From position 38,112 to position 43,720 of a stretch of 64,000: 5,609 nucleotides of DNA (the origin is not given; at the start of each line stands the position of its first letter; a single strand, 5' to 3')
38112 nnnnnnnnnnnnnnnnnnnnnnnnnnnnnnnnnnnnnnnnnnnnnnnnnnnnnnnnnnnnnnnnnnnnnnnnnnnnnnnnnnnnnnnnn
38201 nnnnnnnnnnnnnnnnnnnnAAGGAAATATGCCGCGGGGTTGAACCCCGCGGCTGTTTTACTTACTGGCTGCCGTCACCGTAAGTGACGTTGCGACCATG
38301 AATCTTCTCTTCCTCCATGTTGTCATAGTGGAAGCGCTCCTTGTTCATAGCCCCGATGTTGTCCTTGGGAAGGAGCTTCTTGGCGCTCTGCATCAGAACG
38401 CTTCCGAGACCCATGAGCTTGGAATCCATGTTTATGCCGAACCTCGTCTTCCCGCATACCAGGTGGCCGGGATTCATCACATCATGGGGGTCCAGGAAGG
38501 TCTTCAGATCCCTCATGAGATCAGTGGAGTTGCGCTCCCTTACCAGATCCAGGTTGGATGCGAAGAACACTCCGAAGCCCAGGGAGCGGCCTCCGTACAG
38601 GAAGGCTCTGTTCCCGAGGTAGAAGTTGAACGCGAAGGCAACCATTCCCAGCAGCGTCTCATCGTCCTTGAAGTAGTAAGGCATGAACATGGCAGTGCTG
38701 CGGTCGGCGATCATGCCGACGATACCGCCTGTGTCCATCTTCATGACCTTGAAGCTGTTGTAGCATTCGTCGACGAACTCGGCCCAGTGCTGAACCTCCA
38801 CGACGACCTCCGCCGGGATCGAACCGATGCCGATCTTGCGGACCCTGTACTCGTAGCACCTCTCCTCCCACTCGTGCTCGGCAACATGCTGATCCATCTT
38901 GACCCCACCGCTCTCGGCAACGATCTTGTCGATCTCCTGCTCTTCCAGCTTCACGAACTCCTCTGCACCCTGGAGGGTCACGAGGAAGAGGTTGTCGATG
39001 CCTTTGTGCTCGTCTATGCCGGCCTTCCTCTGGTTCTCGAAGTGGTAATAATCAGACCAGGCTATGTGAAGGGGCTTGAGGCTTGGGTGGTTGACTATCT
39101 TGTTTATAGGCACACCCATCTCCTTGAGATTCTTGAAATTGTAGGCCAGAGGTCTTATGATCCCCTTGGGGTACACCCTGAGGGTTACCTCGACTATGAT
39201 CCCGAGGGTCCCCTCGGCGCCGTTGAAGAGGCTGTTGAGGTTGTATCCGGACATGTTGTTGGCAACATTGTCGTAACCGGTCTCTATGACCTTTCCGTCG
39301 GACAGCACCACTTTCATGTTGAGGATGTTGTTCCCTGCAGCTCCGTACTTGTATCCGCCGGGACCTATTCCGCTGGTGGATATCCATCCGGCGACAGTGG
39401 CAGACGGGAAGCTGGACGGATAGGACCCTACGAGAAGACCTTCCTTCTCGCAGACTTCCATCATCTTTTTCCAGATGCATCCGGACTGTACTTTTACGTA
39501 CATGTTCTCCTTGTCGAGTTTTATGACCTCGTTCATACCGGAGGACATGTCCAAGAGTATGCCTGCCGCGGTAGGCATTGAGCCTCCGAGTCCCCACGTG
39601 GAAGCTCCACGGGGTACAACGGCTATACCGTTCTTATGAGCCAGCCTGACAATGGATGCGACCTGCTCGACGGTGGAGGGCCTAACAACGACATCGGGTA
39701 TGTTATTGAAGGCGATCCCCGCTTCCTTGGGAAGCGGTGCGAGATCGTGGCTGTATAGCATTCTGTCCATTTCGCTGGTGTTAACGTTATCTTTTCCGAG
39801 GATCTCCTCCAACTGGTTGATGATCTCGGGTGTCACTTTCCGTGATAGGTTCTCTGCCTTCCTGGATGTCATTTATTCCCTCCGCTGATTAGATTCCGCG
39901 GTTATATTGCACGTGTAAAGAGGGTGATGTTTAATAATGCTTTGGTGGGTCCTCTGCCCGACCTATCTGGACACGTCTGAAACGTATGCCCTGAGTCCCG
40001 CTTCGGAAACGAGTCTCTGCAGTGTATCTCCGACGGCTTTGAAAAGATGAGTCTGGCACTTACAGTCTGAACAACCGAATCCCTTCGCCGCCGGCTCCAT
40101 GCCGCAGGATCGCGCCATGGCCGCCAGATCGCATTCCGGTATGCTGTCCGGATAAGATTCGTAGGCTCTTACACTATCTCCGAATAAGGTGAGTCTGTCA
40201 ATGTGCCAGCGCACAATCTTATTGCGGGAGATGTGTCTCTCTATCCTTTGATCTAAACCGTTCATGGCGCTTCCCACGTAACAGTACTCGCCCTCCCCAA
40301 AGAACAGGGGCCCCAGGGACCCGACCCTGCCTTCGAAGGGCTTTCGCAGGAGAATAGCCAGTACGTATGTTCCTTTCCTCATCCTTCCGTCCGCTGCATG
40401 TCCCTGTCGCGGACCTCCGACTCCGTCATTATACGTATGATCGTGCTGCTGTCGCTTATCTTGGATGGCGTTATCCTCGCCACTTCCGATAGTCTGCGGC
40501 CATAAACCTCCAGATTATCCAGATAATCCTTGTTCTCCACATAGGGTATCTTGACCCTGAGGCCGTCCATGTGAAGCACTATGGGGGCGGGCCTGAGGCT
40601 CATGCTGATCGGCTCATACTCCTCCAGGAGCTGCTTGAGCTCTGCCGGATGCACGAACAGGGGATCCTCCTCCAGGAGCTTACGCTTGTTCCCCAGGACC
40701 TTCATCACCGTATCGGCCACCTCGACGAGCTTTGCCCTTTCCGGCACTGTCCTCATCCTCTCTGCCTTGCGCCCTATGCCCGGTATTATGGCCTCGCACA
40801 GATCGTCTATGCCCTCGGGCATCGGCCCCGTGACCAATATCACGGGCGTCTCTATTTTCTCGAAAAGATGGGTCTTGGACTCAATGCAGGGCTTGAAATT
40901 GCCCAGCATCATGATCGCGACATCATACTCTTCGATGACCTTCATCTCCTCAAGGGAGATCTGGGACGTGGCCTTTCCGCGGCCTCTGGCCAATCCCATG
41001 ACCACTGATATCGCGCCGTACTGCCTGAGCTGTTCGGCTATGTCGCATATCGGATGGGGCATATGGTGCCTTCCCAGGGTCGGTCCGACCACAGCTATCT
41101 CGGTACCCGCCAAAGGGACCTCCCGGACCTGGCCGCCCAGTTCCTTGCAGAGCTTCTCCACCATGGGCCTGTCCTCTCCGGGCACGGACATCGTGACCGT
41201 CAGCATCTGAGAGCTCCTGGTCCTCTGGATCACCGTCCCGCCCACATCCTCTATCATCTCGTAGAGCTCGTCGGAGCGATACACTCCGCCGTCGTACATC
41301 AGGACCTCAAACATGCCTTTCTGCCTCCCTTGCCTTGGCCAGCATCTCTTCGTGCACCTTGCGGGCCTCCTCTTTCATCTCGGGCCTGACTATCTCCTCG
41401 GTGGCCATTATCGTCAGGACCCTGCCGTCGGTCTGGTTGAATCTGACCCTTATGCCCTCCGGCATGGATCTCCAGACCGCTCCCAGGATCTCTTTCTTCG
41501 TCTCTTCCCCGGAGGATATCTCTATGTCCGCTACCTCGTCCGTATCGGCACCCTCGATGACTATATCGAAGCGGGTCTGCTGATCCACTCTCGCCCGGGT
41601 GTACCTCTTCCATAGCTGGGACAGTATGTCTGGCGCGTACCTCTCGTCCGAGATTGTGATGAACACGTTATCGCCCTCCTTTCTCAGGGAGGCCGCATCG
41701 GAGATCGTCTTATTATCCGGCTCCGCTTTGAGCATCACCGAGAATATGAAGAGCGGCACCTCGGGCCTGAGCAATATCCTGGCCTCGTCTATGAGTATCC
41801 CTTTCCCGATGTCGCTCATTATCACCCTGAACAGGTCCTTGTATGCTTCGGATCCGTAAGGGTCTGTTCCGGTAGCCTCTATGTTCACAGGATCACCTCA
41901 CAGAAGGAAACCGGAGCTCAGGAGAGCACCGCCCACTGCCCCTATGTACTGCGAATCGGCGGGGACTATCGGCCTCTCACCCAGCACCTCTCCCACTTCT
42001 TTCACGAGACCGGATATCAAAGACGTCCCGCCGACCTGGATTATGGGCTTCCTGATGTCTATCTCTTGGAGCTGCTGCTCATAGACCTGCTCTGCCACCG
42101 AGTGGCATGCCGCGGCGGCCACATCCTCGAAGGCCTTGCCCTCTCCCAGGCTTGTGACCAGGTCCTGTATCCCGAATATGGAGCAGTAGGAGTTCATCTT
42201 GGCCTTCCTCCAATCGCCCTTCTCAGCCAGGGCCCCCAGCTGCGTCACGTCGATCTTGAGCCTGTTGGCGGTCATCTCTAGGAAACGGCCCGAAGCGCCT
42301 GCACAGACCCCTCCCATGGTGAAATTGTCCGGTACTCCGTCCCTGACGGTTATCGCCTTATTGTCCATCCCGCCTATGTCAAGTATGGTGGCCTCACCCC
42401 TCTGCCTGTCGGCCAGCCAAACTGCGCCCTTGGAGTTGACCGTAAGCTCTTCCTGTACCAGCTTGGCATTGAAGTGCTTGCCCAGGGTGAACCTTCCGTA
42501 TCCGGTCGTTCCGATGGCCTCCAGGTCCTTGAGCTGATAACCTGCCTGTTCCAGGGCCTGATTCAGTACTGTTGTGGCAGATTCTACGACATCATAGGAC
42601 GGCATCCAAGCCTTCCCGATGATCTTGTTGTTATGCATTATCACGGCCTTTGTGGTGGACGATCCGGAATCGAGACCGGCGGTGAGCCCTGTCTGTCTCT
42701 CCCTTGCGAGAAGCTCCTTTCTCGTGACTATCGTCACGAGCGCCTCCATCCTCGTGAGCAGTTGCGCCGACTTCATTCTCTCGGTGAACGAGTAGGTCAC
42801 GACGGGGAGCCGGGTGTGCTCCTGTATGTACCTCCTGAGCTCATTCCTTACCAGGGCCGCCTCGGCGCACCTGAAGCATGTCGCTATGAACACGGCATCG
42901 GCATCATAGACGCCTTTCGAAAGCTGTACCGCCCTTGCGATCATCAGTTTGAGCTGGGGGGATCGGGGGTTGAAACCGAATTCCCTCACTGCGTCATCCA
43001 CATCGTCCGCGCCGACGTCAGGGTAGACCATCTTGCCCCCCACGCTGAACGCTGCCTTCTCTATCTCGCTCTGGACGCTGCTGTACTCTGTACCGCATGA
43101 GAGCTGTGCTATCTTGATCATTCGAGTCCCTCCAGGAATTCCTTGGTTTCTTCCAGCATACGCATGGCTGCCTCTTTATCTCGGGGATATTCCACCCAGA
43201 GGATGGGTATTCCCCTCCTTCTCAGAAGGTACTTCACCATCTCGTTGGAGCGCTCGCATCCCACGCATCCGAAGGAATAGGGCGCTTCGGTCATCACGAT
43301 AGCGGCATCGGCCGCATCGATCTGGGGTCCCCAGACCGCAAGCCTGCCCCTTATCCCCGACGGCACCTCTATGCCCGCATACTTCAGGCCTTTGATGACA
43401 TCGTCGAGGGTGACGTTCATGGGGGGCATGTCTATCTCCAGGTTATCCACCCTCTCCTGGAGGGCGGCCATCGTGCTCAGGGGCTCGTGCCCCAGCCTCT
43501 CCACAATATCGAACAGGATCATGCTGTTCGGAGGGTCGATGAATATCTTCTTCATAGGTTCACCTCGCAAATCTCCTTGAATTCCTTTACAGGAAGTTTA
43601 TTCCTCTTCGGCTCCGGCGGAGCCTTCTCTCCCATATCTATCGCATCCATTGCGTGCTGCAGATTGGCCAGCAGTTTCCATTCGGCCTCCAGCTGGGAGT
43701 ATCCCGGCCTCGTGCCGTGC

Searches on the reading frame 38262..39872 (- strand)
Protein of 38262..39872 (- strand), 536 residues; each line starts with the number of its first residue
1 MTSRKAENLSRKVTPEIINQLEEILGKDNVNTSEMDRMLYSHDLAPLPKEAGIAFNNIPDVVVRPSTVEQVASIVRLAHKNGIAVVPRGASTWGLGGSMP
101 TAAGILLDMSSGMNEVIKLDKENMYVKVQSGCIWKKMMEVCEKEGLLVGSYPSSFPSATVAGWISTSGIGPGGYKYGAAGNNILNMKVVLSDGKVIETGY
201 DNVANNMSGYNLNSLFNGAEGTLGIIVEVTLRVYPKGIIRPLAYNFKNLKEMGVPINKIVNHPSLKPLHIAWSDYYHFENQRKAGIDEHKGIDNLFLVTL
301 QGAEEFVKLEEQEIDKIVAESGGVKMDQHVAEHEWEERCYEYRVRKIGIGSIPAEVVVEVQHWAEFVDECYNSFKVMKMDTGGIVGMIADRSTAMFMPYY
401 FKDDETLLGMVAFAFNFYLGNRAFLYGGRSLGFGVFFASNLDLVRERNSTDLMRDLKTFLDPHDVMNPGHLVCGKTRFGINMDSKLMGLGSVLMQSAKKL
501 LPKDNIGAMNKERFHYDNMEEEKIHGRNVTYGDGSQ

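Call 61: search_protein_families(library=pfam, proteins=[window:38262-39872:-], max_evalue=0.00001)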
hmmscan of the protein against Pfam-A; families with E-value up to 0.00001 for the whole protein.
window:38262-39872:- (536 aa): 2 families
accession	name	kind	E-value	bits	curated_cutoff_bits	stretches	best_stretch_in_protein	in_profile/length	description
PF01565.28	FAD_binding_4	-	3.9e-39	134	26.4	1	59-199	1-139/139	FAD binding domain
PF02913.24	FAD-oxidase_C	-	1.9e-07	31.5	21.2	1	293-470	61-247/248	FAD linked oxidases, C-terminal domain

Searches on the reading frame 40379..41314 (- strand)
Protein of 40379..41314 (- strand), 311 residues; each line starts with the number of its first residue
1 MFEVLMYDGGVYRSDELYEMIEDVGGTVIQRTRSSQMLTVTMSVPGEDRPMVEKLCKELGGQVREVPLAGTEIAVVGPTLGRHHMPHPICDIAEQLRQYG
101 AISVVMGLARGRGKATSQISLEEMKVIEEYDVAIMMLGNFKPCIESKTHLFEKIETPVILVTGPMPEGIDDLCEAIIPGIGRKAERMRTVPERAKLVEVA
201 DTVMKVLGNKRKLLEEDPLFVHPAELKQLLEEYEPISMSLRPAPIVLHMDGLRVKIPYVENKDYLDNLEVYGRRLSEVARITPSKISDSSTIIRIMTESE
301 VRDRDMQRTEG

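Call 74: search_protein_families(library=pfam, proteins=[window:40379-41314:-], max_evalue=0.00001)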
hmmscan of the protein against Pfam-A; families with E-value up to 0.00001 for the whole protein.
window:40379-41314:- (311 aa): 1 family
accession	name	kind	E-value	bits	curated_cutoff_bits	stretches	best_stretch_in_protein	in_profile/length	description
PF04609.17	MCR_C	-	7.2e-98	327.4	25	1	2-267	1-270/271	Methyl-coenzyme M reductase operon protein C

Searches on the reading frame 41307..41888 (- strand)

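Call 101: search_protein_families(library=pfam, proteins=[window:41307-41888:-], max_evalue=0.00001)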
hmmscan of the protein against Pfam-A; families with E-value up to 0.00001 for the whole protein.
window:41307-41888:- (193 aa): 1 family
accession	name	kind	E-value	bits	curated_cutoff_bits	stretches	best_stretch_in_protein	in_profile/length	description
PF09886.14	DUF2113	-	7.5e-47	159.5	27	1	4-182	2-182/183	Uncharacterized protein conserved in archaea (DUF2113)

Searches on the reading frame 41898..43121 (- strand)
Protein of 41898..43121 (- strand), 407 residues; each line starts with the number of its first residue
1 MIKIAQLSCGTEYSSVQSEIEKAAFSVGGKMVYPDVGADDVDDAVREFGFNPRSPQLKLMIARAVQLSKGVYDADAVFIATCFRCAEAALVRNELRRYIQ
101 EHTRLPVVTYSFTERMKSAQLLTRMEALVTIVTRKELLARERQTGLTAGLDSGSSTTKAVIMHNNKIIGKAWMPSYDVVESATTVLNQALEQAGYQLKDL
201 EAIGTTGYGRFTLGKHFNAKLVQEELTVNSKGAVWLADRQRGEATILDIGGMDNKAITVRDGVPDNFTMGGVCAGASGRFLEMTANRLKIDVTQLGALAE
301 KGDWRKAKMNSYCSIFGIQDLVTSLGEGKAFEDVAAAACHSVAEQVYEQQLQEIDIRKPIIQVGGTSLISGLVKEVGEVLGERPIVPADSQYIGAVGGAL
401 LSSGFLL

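Call 101: search_protein_families(library=pfam, proteins=[window:41898-43121:-], max_evalue=0.00001)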
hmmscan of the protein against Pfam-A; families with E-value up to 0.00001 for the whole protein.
window:41898-43121:- (407 aa): 1 family
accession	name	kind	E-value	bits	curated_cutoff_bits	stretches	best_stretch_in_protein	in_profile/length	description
PF01869.26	BcrAD_BadFG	-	2.6e-66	224.4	31.5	1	149-401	2-270/271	BadF/BadG/BcrA/BcrD ATPase family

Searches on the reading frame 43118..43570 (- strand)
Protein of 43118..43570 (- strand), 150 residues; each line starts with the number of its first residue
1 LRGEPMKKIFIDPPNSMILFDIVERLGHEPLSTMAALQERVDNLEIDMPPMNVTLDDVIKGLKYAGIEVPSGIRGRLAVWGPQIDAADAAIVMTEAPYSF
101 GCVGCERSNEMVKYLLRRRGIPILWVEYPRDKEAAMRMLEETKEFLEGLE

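Call 101: search_protein_families(library=pfam, proteins=[window:43118-43570:-], max_evalue=0.00001)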
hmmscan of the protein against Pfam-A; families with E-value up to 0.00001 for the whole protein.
window:43118-43570:- (150 aa): 1 family
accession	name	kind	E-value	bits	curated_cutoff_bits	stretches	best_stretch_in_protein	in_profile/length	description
PF09885.14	DUF2112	-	4.1e-60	202.3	25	1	8-149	2-143/143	Uncharacterized protein conserved in archaea (DUF2112)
